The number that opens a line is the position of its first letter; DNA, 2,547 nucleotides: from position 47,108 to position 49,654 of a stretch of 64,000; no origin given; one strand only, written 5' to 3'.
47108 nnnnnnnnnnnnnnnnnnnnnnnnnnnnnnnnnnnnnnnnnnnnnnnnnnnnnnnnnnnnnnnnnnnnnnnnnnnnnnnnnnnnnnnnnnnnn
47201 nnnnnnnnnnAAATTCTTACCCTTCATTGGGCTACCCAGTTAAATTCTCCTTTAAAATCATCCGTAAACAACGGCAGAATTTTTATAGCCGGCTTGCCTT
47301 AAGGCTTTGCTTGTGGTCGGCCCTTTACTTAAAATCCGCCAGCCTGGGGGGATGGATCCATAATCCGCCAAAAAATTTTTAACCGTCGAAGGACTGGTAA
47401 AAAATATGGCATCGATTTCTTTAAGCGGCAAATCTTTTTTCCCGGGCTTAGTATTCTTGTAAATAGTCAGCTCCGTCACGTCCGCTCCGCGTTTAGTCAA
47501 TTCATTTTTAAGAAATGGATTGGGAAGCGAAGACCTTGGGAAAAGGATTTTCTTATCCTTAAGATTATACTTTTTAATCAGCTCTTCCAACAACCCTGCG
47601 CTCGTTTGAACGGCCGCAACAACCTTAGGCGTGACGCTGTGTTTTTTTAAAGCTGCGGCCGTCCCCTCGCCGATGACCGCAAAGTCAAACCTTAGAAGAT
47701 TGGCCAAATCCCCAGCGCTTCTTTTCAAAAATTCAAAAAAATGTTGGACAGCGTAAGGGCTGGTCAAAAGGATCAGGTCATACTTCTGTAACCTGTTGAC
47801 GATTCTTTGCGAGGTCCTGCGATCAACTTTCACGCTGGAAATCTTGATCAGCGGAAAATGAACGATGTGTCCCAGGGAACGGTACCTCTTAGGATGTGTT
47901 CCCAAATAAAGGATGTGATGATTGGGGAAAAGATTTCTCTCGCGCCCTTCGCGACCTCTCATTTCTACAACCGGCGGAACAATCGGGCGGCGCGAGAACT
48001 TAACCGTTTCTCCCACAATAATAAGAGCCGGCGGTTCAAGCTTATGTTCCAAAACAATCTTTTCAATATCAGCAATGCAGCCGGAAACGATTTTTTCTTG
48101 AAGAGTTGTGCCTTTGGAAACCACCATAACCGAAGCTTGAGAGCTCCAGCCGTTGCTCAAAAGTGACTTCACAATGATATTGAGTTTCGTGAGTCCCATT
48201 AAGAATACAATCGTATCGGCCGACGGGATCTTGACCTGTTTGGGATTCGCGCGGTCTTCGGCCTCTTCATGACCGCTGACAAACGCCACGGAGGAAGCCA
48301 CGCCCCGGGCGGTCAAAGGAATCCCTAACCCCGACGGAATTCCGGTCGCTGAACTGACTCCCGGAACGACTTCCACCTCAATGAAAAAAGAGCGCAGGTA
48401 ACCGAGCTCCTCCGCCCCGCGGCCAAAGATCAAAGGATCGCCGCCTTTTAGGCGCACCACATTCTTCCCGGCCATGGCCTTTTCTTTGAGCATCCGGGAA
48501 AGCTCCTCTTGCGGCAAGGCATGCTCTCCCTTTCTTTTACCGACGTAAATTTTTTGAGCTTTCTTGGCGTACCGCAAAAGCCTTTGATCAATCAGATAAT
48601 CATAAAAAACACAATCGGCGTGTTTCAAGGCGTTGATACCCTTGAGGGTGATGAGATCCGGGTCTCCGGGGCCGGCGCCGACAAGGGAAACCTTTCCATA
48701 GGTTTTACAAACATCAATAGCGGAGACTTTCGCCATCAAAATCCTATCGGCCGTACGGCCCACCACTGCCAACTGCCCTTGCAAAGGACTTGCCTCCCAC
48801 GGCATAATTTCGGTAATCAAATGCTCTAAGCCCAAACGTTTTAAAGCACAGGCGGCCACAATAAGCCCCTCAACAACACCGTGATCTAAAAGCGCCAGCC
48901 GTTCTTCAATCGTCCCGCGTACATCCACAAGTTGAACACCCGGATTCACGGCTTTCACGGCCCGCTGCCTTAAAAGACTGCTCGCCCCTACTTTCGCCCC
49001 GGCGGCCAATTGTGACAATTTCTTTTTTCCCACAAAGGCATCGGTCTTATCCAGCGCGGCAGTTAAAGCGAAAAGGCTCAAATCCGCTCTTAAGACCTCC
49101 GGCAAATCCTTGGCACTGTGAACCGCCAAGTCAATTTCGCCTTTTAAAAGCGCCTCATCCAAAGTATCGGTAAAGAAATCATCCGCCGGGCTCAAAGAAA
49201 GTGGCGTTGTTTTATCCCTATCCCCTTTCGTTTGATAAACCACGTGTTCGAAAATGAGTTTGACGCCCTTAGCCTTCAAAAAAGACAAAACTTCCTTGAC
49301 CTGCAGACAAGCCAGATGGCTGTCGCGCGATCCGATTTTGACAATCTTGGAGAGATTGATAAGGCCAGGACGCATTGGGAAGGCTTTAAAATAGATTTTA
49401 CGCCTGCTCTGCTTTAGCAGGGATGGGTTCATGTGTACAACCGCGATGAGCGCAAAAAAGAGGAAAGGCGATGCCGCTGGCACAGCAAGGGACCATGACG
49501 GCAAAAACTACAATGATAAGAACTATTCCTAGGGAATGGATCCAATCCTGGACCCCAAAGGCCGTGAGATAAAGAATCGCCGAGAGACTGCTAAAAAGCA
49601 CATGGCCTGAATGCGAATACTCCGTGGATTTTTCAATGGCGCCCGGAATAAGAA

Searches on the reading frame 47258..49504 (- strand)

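Call 12: search_protein_families(library=pfam, proteins=[window:47258-49504:-])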
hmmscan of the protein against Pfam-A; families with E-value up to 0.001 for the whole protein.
window:47258-49504:- (748 aa): 3 families
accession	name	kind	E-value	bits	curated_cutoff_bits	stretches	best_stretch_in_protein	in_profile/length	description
PF01379.25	Porphobil_deam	-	5.6e-49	166.9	22.1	1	55-254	1-203/207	Porphobilinogen deaminase, dipyromethane cofactor binding domain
PF00590.25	TP_methylase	-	1.5e-45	156.2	27.8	1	271-480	1-211/212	Tetrapyrrole (Corrin/Porphyrin) Methylases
PF02602.20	HEM4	-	2e-43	148.6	27.5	1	546-744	13-219/231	Uroporphyrinogen-III synthase HemD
